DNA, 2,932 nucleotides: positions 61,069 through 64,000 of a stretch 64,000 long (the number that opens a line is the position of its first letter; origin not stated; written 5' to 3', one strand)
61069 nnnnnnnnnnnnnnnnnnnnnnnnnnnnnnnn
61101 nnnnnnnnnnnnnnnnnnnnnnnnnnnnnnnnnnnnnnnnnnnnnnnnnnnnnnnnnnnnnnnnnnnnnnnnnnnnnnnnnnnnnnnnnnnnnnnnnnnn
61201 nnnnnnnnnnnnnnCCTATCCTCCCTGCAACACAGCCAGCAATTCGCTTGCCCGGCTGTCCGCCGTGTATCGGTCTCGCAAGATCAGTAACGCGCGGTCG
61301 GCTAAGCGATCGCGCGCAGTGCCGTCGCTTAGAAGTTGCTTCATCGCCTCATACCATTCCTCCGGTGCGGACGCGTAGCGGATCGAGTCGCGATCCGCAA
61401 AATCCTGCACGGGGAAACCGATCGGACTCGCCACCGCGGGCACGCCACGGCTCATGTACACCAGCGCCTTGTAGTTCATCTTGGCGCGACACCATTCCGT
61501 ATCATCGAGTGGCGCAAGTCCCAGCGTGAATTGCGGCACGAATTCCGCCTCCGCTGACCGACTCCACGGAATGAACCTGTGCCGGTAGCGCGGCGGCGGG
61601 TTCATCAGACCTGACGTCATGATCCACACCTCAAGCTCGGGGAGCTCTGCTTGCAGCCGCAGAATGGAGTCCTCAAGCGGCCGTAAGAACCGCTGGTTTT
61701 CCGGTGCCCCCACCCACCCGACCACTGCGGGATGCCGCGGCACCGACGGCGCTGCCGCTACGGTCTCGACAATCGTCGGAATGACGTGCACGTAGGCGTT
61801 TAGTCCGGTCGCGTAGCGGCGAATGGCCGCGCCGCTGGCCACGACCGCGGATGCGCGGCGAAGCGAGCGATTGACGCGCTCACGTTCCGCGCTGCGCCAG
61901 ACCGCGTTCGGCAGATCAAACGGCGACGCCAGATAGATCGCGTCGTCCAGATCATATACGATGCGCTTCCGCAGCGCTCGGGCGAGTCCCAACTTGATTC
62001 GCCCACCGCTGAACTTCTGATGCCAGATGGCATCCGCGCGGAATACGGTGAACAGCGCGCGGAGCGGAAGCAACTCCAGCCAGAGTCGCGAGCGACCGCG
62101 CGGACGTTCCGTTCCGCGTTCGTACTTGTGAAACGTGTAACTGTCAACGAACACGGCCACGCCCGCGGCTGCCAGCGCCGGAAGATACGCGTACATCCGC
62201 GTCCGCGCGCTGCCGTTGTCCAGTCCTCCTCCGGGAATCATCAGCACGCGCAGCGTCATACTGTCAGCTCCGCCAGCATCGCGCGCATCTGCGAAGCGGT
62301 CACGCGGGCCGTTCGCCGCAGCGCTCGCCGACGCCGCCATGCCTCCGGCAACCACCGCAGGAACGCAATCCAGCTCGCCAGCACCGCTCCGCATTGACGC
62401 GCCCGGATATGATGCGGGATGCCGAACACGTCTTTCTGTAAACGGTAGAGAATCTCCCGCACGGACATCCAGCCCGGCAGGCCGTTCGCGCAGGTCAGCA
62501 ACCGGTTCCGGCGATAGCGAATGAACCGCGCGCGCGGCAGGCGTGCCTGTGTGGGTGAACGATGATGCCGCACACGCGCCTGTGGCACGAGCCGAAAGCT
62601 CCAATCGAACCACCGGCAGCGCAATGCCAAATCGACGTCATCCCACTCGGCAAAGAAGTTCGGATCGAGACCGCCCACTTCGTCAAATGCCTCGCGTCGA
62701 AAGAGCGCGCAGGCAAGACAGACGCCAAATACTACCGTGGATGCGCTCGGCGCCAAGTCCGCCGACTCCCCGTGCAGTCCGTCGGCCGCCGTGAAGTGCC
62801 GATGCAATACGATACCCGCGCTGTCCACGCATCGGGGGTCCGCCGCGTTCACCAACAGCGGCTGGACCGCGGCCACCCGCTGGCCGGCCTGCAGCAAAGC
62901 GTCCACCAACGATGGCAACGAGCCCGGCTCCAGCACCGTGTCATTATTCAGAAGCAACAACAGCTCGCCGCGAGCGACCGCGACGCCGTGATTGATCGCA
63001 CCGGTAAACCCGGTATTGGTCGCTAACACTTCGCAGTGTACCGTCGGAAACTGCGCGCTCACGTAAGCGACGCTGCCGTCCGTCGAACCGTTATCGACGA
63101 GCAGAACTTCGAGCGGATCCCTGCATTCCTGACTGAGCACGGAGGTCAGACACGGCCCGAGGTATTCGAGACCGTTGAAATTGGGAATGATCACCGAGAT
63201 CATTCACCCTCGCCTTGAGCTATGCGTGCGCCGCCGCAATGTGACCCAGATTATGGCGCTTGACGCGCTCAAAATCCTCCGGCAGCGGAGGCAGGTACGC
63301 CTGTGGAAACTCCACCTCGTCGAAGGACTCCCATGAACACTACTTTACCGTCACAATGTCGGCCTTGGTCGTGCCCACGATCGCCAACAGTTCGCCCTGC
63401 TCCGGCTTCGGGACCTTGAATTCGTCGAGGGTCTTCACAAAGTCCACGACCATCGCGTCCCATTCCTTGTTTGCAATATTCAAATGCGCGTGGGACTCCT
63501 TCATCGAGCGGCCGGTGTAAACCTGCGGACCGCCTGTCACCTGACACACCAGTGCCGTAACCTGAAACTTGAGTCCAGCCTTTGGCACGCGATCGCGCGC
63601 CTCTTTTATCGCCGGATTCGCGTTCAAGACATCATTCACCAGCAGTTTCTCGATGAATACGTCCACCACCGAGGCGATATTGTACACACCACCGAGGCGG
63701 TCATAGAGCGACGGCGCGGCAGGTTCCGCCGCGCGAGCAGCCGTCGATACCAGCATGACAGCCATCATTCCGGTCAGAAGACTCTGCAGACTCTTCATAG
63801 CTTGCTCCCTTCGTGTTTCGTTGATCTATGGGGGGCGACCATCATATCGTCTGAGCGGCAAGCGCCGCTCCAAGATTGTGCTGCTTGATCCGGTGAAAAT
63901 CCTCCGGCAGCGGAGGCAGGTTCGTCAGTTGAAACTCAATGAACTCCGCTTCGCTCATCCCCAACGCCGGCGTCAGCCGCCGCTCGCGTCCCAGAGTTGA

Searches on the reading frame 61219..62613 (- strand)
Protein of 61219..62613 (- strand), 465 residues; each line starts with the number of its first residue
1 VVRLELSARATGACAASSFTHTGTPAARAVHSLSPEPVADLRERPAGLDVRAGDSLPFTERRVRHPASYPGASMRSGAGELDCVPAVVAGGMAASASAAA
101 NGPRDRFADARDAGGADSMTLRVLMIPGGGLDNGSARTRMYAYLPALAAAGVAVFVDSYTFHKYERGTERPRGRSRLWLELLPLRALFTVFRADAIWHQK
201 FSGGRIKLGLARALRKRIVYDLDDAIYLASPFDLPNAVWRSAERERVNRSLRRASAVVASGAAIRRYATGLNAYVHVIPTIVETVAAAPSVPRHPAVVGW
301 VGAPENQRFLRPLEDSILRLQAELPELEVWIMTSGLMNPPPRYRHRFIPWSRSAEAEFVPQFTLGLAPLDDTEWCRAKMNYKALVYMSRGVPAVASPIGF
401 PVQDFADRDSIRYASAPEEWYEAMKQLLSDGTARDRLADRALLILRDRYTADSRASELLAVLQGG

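Call 7: search_protein_families(library=pfam, proteins=[window:61219-62613:-], max_evalue=1)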
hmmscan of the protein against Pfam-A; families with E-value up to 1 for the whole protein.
window:61219-62613:- (465 aa): 2 families
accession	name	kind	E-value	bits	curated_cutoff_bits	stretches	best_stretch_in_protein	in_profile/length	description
PF13524.12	Glyco_trans_1_2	-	0.0008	19.8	25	1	379-460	63-144/144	Glycosyl transferase-like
PF13692.12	Glyco_trans_1_4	-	0.0015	19.2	27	1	347-430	63-142/142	Glycosyl transferases group 1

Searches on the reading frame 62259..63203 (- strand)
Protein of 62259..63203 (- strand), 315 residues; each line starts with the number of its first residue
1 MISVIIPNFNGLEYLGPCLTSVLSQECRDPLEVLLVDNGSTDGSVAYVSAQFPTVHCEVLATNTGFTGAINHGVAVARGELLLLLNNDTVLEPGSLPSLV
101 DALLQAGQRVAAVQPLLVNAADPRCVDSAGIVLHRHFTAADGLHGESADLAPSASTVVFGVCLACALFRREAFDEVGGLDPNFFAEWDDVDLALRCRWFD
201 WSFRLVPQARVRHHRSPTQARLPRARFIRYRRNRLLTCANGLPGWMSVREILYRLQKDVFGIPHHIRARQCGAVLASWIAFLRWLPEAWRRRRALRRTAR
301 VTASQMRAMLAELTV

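Call 7: search_protein_families(library=pfam, proteins=[window:62259-63203:-], max_evalue=1)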
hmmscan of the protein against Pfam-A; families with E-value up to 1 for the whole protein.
window:62259-63203:- (315 aa): 5 families
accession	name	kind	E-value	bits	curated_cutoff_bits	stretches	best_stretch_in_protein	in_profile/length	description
PF00535.33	Glycos_transf_2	-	8.3e-28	97.8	23.3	1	3-176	1-167/168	Glycosyl transferase family 2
PF13641.12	Glyco_tranf_2_3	-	2.2e-21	77.4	27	1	2-218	3-216/230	Glycosyltransferase like family 2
PF13632.12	Glyco_trans_2_3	-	1.2e-11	45.2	27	1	83-255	3-161/198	Glycosyl transferase family group 2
PF13506.12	Glyco_transf_21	-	0.0025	17.7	21.7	1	70-229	22-171/174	Glycosyl transferase family 21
PF10111.15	Glyco_tranf_2_2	-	0.0044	17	27.3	1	29-196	28-199/276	Glycosyltransferase like family 2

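Call 29: find_related_loci(query=window:62259-63203:-, collection=metagenome_contigs, flank=4000)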
Query window:62259-63203:- (315 aa) in metagenome_contigs; peptide patterns used: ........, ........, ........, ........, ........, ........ (x = any residue, [..] = any of these).
232 stretches matched a pattern; 3 encode a relative of the query (tblastn E <= 1e-3); 3 distinct loci.
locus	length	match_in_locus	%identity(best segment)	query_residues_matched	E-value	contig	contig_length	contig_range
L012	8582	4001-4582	30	2-197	7e-15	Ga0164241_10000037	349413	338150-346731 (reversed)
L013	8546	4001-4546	25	2-195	7e-9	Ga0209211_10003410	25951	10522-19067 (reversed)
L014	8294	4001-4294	30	2-96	1e-8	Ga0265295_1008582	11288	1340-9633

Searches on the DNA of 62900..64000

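Call 39: search_rna_families(source=window, start=62900, end=64000, threshold=evalue, max_evalue=1)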
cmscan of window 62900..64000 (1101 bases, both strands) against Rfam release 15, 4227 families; matches with E-value up to 1: 0.
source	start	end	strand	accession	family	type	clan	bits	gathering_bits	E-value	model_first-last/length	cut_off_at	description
